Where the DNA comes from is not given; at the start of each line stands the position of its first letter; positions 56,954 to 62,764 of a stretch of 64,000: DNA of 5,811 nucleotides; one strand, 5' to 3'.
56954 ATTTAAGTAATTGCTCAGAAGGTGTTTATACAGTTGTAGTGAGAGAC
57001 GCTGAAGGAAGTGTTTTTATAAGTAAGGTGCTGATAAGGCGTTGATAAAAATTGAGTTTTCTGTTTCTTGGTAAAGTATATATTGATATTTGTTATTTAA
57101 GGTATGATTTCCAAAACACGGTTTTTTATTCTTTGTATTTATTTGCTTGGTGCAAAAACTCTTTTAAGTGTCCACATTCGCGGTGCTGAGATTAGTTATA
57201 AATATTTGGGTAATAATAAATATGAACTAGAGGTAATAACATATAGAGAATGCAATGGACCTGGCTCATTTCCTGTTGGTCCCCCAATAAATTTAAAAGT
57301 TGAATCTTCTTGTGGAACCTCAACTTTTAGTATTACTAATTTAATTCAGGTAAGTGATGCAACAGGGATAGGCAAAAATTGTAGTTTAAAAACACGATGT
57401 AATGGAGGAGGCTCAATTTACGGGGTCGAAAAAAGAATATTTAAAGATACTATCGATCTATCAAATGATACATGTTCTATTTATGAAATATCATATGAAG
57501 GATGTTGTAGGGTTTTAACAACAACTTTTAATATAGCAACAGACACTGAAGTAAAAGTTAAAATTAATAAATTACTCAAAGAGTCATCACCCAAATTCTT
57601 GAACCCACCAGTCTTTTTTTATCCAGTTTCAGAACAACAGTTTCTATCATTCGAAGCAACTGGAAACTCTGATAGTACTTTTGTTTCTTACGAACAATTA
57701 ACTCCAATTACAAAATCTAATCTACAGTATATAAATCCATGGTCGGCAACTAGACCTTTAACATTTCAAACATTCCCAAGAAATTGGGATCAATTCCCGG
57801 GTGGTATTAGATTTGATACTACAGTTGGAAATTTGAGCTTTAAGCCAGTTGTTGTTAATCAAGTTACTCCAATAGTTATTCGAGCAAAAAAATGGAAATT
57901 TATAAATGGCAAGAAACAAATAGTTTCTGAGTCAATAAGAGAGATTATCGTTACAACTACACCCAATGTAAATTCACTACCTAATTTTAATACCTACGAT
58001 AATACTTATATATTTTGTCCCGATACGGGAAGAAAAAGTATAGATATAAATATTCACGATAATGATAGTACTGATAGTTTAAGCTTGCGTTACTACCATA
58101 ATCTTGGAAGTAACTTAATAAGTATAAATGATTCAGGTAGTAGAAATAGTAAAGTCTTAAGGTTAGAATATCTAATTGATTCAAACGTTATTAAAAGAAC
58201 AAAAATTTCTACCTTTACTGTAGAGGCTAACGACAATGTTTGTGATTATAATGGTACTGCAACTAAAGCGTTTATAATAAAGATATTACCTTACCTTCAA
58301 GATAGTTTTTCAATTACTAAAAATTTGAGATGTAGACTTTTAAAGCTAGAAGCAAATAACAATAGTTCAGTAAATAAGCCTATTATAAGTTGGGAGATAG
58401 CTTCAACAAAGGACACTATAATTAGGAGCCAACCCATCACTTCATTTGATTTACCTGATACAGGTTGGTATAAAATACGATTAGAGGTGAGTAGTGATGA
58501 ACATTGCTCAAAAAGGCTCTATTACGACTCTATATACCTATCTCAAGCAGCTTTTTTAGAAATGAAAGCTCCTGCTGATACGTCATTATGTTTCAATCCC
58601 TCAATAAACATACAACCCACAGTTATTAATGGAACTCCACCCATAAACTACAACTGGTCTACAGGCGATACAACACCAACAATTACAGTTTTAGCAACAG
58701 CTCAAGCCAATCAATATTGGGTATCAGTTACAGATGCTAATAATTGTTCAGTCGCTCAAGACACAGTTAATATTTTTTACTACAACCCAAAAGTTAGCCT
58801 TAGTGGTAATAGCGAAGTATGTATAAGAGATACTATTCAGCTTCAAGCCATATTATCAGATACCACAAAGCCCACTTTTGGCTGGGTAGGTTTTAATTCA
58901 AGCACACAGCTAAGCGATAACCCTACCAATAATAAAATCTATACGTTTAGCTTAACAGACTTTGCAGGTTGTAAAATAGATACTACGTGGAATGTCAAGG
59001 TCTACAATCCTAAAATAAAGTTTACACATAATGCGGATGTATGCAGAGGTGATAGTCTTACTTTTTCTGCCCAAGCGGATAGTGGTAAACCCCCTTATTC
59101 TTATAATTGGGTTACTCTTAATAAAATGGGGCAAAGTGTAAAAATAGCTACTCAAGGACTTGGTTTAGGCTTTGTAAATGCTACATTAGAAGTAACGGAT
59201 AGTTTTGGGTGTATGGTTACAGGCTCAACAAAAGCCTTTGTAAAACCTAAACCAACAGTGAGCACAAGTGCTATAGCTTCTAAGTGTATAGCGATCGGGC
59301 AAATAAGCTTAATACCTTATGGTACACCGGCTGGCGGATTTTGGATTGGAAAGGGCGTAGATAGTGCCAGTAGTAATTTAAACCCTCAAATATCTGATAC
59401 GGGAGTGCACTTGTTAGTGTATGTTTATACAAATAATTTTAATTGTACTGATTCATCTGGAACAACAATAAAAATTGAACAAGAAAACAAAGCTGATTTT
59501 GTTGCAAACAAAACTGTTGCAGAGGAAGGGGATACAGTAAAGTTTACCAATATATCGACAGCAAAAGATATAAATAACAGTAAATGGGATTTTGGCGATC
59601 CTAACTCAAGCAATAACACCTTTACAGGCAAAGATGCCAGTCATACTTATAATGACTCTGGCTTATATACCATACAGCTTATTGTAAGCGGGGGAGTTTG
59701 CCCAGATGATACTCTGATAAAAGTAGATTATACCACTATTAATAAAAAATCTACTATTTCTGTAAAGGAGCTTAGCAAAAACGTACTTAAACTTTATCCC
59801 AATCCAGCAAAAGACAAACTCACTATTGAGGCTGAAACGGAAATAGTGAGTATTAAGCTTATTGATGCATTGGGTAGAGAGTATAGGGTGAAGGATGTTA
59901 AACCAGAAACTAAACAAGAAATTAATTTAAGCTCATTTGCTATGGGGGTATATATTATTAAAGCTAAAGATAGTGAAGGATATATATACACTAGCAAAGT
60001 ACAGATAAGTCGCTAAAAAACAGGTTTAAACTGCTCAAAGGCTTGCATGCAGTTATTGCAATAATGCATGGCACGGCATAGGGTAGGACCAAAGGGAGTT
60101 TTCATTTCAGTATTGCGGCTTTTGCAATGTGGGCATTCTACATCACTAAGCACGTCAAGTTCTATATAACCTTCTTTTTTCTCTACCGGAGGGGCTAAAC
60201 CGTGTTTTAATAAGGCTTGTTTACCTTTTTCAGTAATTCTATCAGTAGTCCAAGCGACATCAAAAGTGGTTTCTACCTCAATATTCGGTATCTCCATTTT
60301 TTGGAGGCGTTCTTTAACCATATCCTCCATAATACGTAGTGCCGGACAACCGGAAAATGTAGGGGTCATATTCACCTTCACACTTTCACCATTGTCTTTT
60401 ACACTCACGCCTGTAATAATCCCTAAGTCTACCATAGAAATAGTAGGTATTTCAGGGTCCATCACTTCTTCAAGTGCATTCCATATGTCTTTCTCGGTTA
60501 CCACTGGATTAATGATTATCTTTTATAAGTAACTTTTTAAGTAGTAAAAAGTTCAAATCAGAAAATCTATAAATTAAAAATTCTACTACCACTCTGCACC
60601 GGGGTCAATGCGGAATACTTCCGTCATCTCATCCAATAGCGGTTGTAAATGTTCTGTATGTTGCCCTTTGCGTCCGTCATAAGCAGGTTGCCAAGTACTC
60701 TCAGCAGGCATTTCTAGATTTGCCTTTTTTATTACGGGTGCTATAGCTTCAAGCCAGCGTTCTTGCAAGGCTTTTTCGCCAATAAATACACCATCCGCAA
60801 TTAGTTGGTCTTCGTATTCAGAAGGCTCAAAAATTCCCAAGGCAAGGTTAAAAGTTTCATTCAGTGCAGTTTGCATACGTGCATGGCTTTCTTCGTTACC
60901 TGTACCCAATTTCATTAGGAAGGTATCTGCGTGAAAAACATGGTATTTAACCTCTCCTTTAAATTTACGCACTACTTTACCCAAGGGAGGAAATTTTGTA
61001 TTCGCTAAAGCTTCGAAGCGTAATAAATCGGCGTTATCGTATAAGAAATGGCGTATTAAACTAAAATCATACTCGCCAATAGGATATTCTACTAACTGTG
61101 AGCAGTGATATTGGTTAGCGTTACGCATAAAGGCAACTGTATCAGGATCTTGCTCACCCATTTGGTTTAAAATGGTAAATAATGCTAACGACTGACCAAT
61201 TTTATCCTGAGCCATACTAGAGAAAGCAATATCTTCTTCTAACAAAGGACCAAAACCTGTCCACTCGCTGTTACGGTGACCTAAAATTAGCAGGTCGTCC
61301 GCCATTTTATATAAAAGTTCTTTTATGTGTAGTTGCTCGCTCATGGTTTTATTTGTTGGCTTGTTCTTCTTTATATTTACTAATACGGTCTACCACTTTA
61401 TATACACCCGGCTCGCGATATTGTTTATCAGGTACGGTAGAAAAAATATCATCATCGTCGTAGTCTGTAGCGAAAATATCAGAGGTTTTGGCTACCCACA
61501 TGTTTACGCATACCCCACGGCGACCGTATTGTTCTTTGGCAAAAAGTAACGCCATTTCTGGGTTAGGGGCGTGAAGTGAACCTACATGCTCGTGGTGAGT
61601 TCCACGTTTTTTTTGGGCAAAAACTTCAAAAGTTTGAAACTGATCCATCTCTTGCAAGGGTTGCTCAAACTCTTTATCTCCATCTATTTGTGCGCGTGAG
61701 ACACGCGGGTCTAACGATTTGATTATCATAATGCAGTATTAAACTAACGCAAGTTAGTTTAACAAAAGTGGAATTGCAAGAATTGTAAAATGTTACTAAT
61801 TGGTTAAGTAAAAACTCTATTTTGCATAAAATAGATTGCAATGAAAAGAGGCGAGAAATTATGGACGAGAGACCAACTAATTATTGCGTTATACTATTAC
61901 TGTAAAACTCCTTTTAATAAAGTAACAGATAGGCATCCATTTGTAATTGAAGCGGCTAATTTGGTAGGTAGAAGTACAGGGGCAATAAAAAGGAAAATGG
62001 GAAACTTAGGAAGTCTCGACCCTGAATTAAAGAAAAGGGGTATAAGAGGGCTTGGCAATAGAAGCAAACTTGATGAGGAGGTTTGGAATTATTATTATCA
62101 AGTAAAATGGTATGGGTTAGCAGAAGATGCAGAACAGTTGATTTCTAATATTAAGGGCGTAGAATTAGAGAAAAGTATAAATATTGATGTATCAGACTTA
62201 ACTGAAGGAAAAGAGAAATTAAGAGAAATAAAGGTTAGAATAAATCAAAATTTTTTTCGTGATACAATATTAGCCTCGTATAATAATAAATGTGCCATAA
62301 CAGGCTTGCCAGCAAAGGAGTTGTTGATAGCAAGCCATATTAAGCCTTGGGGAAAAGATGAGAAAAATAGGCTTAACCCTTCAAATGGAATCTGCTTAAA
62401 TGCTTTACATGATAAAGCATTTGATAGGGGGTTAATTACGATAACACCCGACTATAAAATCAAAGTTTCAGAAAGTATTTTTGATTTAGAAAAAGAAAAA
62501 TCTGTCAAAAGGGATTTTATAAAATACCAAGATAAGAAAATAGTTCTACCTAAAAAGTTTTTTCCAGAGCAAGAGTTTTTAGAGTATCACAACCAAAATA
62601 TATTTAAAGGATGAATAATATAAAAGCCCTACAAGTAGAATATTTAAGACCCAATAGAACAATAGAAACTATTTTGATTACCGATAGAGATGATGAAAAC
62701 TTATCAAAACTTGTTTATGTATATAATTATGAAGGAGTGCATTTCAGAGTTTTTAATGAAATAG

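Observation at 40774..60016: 19-kb array of six T9SS-secreted paralogs built on an unassigned Cys-rich N-terminal domain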

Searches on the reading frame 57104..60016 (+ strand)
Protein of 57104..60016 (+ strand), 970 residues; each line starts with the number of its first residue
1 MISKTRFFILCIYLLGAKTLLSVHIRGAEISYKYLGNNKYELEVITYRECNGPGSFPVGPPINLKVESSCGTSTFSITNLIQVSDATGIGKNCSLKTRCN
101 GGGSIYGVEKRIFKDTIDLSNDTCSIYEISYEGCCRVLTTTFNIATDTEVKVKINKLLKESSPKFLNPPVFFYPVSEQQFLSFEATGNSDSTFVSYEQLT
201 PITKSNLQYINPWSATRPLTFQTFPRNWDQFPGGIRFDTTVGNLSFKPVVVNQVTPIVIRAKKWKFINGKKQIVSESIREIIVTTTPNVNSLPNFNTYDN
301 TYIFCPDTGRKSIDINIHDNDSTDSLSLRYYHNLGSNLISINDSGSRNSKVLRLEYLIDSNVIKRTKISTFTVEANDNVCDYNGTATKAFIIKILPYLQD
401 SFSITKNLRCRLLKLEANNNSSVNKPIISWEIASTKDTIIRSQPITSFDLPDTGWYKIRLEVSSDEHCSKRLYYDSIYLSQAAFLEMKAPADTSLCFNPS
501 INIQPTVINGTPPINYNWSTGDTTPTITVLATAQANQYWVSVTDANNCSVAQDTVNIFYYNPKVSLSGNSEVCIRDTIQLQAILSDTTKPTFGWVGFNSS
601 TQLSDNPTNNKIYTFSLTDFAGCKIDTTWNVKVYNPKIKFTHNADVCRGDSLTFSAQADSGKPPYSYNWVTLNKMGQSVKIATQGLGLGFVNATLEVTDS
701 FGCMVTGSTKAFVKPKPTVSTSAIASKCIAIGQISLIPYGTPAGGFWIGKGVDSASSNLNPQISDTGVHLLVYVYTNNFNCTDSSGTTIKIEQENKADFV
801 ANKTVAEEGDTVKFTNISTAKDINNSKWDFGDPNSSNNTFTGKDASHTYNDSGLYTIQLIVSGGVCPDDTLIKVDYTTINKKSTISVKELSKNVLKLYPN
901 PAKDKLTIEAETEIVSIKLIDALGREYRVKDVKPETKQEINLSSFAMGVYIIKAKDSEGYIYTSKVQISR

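Call 4: search_protein_families(library=pfam, proteins=[window:57104-60016:+], max_evalue=0.01)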
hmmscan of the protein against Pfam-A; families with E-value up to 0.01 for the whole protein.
window:57104-60016:+ (970 aa): 4 families
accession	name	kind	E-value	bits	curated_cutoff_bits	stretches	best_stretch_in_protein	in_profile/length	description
PF18911.6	PKD_4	-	7.9e-14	51.9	27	1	798-862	7-69/85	PKD domain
PF18962.6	Por_Secre_tail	-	1e-11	45.4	27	1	897-967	1-74/75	Secretion system C-terminal sorting domain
PF00801.26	PKD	-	2.4e-11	43.9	23.5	1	799-863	4-67/80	PKD domain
PF13927.12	Ig_3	-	0.00044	21.1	30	0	636-697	2-61/78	Immunoglobulin domain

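Call 5: search_protein_families(library=ncbifam, proteins=[window:57104-60016:+], max_evalue=0.01)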
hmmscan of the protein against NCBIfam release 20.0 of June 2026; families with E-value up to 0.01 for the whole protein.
window:57104-60016:+ (970 aa): 2 families
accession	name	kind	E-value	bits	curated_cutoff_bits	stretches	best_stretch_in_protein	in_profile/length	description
NF038113.1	T9SSA_dep_M36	equivalog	1.7e-10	39.7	885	1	881-966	779-866/869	T9SS-dependent M36 family metallopeptidase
TIGR04183.1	Por_Secre_tail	domain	1.1e-09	38.1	23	1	897-966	1-69/72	T9SS type A sorting domain-containing protein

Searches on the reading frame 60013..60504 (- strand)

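Call 20: search_protein_families(library=pfam, proteins=[window:60013-60504:-], max_evalue=0.001)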
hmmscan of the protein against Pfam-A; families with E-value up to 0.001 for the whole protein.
window:60013-60504:- (163 aa): 2 families
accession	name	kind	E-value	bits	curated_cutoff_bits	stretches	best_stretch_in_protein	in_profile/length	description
PF23451.1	Zn_ribbon_PaaD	-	3e-20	72.1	27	1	120-160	13-53/53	PaaD zinc beta ribbon domain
PF01883.24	FeS_assembly_P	-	1.4e-14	54.6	23.5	1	4-71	1-65/73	Iron-sulfur cluster assembly protein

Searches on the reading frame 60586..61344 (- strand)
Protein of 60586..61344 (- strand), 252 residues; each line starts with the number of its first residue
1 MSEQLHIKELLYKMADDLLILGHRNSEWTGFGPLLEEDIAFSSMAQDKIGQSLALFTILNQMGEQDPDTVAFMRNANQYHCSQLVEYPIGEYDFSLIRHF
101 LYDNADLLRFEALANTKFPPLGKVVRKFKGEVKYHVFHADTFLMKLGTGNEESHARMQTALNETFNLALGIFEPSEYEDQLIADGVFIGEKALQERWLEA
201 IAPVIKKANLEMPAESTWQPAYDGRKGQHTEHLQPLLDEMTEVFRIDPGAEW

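Call 20: search_protein_families(library=pfam, proteins=[window:60586-61344:-], max_evalue=0.001)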
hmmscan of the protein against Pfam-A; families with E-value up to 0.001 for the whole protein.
window:60586-61344:- (252 aa): 1 family
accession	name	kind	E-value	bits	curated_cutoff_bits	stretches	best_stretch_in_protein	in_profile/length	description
PF05138.18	PaaA_PaaC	-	1e-67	228.5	28.5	1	7-252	18-263/263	Phenylacetic acid catabolic protein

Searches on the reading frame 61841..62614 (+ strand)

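Call 20: search_protein_families(library=pfam, proteins=[window:61841-62614:+], max_evalue=0.001)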
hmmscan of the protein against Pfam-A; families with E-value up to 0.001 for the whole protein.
window:61841-62614:+ (257 aa): 1 family
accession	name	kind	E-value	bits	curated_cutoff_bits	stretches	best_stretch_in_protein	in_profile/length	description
PF13391.12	HNH_2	-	2e-13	50.4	21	1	151-201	1-65/66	HNH endonuclease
